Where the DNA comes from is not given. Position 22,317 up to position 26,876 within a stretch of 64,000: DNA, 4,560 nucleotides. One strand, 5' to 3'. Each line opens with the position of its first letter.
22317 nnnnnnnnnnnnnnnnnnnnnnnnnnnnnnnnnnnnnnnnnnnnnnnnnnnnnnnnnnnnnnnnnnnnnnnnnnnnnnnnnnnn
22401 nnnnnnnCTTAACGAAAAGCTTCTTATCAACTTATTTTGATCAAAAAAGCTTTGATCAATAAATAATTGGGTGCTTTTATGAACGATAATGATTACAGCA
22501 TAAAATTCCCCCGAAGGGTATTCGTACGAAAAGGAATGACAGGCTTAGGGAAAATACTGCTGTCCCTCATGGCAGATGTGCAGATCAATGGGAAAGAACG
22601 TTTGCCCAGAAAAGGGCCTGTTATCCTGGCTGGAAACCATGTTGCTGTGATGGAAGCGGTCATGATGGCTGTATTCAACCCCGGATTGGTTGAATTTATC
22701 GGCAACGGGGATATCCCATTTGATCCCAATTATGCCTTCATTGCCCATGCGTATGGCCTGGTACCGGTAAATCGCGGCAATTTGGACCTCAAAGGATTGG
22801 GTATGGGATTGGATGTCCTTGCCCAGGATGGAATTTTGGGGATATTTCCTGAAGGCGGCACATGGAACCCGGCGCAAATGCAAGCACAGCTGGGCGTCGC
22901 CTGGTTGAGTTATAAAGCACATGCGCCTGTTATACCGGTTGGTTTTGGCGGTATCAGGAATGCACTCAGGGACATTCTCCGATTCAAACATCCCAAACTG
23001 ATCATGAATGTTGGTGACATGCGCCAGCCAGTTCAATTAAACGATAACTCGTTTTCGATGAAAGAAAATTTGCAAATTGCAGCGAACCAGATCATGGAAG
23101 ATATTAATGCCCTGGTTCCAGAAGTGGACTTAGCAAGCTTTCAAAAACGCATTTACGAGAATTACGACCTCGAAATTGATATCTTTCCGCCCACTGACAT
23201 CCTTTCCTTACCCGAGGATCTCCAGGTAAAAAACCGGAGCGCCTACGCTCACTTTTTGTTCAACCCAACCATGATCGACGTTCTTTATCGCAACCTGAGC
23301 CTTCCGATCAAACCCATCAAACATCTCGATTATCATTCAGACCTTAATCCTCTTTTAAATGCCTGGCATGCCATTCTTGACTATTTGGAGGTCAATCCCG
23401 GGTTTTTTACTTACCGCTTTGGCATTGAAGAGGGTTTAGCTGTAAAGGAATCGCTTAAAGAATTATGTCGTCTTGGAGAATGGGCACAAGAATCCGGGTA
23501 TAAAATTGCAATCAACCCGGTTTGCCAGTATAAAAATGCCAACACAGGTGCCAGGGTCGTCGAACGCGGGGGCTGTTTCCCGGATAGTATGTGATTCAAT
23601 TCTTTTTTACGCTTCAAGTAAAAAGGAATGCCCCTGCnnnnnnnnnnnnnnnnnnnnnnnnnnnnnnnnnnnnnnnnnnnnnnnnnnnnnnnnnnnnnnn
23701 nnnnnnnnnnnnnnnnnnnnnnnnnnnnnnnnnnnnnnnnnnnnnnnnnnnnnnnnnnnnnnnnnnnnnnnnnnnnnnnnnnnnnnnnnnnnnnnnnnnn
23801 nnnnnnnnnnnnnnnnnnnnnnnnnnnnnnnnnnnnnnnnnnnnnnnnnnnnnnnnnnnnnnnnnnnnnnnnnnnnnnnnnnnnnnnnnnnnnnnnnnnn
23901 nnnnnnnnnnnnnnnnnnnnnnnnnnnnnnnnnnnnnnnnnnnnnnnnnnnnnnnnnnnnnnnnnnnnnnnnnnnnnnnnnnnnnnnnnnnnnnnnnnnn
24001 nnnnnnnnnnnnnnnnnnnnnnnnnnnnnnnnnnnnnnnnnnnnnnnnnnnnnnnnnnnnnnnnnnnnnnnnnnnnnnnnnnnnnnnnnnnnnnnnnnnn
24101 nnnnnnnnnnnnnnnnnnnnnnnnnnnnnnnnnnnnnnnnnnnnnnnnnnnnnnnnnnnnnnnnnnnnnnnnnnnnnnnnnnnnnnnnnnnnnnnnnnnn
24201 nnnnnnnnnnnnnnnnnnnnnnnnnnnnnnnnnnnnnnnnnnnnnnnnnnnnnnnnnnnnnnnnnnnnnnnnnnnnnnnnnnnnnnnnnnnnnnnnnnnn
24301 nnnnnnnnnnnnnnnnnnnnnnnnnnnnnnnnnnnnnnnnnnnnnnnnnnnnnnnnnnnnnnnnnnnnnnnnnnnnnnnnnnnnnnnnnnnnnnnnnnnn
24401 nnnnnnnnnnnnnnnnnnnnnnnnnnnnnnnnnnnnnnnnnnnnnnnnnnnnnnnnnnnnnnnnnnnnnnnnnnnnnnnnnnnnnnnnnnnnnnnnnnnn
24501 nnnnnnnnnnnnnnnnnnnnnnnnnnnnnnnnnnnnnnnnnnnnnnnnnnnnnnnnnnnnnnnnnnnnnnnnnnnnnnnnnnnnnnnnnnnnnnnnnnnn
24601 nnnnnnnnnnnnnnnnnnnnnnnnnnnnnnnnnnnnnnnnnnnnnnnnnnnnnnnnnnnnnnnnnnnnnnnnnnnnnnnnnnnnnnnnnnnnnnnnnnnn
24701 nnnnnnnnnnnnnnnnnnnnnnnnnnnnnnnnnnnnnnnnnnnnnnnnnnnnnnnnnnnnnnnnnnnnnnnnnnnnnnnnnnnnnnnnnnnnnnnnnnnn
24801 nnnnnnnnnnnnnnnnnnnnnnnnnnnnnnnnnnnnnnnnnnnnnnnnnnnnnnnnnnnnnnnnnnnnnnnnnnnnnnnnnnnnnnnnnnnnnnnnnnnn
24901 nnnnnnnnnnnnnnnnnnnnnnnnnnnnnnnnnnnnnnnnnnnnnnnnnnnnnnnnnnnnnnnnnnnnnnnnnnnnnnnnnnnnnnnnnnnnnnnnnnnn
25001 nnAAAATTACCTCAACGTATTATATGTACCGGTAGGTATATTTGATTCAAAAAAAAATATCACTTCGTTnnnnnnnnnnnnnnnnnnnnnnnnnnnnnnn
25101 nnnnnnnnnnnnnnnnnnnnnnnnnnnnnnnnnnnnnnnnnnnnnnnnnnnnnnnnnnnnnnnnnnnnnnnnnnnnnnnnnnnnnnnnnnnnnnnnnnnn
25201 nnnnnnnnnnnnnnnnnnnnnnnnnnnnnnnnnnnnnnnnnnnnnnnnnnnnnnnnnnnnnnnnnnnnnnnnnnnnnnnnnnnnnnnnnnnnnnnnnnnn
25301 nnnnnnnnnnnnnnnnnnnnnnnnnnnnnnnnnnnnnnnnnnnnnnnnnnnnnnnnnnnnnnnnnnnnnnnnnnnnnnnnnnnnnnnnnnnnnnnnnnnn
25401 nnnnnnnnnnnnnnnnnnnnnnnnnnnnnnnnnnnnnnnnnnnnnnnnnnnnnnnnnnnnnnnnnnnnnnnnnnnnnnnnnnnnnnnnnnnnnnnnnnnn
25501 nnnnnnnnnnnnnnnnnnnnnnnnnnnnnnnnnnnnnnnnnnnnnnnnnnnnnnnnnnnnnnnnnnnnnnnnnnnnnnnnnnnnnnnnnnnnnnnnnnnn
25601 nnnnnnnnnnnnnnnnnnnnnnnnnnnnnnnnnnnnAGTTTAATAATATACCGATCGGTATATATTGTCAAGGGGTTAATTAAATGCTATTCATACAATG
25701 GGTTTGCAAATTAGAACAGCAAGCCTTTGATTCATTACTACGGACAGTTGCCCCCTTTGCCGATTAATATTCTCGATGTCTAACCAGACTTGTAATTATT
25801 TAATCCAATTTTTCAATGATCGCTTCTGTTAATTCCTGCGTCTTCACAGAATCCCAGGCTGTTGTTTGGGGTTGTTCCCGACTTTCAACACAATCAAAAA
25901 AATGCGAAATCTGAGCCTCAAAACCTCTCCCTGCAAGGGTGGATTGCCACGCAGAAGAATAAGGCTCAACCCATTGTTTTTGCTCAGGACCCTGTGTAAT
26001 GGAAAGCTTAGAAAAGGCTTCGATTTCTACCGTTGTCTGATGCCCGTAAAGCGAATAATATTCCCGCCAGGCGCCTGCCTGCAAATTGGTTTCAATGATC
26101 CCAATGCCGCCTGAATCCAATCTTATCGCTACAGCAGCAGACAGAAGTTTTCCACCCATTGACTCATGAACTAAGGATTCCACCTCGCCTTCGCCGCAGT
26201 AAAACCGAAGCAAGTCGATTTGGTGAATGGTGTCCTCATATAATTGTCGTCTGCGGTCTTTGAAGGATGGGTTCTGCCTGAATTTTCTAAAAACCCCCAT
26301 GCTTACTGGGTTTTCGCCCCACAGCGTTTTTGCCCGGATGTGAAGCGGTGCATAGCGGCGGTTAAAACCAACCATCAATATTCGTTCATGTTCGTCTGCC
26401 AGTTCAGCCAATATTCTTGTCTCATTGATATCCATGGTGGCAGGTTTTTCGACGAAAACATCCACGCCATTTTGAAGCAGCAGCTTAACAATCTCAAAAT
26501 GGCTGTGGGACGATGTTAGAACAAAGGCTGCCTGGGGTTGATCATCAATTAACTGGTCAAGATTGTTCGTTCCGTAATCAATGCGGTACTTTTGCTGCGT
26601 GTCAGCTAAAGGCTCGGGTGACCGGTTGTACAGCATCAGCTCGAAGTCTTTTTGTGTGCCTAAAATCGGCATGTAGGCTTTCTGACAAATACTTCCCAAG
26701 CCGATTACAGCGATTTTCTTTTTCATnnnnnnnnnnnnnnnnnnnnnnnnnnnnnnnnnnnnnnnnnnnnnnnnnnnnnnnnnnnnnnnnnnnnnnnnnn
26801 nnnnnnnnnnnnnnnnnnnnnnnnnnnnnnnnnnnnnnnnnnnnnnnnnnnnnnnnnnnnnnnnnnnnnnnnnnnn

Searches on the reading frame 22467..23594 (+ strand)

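Call 6: search_protein_families(library=pfam, proteins=[window:22467-23594:+])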
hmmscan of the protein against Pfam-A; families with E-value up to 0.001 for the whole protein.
window:22467-23594:+ (375 aa): 1 family
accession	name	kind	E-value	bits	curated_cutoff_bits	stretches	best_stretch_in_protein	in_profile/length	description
PF01553.26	Acyltransferase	-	1.3e-13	51.4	23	1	38-160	2-131/132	Acyltransferase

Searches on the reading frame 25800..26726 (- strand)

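Call 6: search_protein_families(library=pfam, proteins=[window:25800-26726:-])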
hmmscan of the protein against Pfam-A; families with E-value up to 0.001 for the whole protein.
window:25800-26726:- (308 aa): 2 families
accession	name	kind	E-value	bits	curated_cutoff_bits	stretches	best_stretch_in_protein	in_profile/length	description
PF01408.29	GFO_IDH_MocA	-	8.7e-21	75.3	24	1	4-121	2-120/120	Oxidoreductase family, NAD-binding Rossmann fold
PF02894.22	GFO_IDH_MocA_C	-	4.7e-06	27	22.9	1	162-305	43-208/218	Oxidoreductase family, C-terminal alpha/beta domain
